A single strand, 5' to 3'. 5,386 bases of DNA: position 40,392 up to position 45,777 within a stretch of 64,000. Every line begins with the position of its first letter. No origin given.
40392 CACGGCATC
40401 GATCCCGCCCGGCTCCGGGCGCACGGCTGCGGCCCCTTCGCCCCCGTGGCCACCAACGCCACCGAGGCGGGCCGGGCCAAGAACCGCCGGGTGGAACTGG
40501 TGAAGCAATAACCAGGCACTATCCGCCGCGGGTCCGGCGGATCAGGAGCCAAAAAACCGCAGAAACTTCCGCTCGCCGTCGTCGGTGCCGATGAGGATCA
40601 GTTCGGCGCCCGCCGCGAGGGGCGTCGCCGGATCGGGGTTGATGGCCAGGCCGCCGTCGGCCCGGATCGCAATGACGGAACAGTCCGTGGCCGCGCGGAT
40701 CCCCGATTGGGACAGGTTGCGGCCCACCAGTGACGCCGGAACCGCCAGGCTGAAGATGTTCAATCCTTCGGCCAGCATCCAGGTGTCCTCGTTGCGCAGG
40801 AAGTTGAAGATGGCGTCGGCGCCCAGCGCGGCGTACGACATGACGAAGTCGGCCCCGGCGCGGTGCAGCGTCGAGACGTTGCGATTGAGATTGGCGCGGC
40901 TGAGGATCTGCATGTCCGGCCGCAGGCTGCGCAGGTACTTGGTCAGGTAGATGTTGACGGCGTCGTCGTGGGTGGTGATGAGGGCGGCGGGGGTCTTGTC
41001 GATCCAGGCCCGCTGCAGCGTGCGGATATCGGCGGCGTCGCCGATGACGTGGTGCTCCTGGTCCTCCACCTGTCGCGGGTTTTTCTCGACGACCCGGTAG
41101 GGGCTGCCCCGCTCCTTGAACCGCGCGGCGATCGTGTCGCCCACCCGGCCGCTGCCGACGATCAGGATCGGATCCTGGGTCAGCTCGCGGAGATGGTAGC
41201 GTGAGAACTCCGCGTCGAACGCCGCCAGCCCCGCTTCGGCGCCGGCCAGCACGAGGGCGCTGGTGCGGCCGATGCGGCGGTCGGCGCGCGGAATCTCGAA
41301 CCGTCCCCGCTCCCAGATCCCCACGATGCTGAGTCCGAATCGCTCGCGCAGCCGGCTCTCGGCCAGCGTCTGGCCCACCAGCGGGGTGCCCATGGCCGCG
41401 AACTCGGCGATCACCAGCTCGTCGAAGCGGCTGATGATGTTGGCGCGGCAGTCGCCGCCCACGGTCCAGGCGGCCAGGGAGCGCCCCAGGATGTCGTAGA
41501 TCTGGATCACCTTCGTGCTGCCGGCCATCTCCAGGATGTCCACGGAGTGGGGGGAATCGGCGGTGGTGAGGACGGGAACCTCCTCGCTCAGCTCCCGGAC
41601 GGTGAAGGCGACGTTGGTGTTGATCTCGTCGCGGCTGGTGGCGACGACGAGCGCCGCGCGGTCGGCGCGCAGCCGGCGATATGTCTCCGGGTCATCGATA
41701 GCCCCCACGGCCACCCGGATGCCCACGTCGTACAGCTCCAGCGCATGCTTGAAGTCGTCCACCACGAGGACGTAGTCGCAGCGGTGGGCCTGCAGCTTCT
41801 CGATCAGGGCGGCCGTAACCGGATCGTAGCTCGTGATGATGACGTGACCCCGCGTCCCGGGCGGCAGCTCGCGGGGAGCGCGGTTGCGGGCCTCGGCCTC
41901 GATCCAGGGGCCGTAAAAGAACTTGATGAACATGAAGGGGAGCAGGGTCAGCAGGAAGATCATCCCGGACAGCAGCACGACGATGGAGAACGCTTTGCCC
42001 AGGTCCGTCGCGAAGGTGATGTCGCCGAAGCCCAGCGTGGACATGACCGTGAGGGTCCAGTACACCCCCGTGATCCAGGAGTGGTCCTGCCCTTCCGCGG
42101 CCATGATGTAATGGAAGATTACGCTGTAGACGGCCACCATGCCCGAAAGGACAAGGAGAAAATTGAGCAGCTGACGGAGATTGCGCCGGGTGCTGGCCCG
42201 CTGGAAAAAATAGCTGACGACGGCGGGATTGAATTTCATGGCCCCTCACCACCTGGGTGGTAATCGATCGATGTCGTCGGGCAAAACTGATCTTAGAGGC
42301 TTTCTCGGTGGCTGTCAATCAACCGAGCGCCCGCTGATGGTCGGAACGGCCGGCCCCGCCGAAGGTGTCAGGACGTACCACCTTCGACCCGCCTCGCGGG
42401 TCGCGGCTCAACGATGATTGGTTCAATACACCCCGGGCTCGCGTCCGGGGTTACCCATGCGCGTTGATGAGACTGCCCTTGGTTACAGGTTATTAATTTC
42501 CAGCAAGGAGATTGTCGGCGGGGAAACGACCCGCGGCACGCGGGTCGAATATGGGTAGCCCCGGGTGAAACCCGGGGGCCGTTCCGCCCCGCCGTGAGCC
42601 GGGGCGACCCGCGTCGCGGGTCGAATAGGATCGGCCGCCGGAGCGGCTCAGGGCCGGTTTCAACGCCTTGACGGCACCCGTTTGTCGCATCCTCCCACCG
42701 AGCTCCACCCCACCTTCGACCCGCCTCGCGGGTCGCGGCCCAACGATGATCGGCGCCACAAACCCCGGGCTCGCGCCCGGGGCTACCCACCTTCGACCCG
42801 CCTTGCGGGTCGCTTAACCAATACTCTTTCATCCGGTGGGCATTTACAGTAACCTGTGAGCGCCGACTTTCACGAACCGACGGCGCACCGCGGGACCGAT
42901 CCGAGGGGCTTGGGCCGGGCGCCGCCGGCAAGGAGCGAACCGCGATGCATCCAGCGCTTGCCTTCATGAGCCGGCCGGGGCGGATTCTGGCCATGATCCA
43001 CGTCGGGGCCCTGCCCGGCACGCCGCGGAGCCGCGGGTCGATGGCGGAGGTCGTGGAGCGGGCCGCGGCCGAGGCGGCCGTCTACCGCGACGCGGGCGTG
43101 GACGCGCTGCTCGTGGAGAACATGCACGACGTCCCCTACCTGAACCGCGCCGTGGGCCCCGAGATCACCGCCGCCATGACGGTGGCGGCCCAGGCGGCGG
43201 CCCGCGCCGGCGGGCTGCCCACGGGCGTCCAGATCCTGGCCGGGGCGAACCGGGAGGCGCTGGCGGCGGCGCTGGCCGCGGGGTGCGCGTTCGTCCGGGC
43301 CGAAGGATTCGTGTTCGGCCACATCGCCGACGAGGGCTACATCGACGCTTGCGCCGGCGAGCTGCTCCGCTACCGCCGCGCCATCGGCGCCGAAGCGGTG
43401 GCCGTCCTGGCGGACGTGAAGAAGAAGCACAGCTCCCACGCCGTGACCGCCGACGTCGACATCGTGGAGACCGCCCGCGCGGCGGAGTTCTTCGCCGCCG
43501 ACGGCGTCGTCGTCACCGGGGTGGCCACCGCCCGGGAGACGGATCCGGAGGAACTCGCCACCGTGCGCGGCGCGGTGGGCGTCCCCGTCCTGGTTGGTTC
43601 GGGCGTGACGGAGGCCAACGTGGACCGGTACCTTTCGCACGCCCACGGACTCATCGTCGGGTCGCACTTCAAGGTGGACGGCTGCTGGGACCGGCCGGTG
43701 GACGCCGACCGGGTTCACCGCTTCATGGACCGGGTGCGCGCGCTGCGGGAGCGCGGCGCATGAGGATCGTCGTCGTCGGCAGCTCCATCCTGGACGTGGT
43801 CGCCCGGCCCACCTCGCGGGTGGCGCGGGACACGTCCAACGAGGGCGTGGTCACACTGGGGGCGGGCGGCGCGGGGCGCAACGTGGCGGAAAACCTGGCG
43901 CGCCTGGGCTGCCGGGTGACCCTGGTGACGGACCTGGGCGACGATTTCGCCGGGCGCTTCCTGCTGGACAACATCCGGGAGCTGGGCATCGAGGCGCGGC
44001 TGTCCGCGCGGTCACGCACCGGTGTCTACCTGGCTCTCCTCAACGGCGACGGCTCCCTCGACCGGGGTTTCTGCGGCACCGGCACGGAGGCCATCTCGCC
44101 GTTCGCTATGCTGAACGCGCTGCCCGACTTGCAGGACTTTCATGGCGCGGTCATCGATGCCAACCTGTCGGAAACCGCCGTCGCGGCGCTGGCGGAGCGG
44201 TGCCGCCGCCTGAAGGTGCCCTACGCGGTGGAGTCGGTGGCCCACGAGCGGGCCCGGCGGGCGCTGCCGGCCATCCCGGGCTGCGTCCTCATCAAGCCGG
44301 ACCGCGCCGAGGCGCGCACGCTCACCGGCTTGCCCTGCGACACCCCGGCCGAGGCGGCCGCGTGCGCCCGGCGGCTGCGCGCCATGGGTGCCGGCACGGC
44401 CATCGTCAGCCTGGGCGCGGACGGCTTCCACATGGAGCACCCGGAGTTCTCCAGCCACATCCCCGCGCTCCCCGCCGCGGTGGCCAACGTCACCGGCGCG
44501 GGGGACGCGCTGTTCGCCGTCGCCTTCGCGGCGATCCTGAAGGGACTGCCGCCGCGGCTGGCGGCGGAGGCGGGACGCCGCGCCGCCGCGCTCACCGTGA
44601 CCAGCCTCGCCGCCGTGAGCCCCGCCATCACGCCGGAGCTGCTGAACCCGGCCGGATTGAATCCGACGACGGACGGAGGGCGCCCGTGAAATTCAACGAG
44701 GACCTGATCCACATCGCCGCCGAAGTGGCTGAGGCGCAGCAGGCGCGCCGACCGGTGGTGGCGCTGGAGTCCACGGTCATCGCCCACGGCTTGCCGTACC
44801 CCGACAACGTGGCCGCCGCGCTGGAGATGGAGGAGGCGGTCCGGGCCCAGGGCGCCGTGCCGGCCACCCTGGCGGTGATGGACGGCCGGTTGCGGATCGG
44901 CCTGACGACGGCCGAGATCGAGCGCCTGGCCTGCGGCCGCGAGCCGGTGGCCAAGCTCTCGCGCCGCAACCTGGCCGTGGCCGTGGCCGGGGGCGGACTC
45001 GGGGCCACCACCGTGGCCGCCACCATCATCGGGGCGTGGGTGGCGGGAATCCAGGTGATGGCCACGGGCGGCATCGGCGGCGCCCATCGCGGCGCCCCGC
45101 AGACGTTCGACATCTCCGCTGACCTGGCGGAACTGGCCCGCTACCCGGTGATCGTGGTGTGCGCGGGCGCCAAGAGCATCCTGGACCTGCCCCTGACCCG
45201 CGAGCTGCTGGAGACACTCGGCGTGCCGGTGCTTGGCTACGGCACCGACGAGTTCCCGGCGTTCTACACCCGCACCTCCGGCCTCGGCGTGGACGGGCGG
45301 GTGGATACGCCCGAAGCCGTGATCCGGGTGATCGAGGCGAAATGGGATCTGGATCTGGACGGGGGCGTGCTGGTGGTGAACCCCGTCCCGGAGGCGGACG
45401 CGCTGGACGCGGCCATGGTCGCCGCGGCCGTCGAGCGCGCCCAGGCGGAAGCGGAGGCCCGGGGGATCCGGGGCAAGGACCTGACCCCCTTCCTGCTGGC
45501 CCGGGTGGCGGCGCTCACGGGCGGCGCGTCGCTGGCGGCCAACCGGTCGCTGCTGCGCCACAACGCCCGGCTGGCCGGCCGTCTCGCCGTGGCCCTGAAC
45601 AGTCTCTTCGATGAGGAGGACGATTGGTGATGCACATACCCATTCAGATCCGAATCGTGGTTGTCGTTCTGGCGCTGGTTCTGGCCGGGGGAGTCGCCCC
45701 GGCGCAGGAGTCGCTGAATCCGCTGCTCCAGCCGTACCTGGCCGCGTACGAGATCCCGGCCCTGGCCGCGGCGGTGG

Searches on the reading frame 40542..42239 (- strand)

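Call 20: search_protein_families(library=pfam, proteins=[window:40542-42239:-], max_evalue=0.00001)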
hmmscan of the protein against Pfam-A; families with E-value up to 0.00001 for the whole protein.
window:40542-42239:- (565 aa): 3 families
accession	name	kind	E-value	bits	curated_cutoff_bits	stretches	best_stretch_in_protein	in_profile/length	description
PF02254.24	TrkA_N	-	6.7e-38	130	23.8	2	358-468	1-115/116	TrkA-N domain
PF02080.26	TrkA_C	-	8e-24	83.8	27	2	497-564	5-71/71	TrkA-C domain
PF07885.22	Ion_trans_2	-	1.8e-11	44.2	22.5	1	34-104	5-74/79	Ion channel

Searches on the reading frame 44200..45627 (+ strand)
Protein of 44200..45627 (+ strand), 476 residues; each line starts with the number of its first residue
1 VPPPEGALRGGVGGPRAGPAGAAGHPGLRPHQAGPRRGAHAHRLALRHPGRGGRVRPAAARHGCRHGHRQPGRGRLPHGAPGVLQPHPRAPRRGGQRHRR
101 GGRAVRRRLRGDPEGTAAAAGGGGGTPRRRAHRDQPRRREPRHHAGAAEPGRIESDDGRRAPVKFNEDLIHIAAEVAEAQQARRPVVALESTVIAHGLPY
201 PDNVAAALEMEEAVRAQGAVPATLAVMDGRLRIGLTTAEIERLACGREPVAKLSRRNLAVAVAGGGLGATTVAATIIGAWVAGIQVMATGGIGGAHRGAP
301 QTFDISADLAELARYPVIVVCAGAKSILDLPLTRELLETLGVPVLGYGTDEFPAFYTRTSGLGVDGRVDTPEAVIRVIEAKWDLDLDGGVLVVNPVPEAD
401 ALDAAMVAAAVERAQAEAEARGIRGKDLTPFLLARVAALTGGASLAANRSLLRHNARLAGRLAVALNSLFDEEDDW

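Call 56: search_protein_families(library=pfam, proteins=[window:44200-45627:+], max_evalue=0.001)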
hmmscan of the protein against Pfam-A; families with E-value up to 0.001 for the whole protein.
window:44200-45627:+ (476 aa): 1 family
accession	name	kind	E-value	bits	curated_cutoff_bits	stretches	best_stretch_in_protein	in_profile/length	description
PF04227.17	Indigoidine_A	-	3.3e-119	398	25.2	1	175-465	1-291/291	Indigoidine synthase A like protein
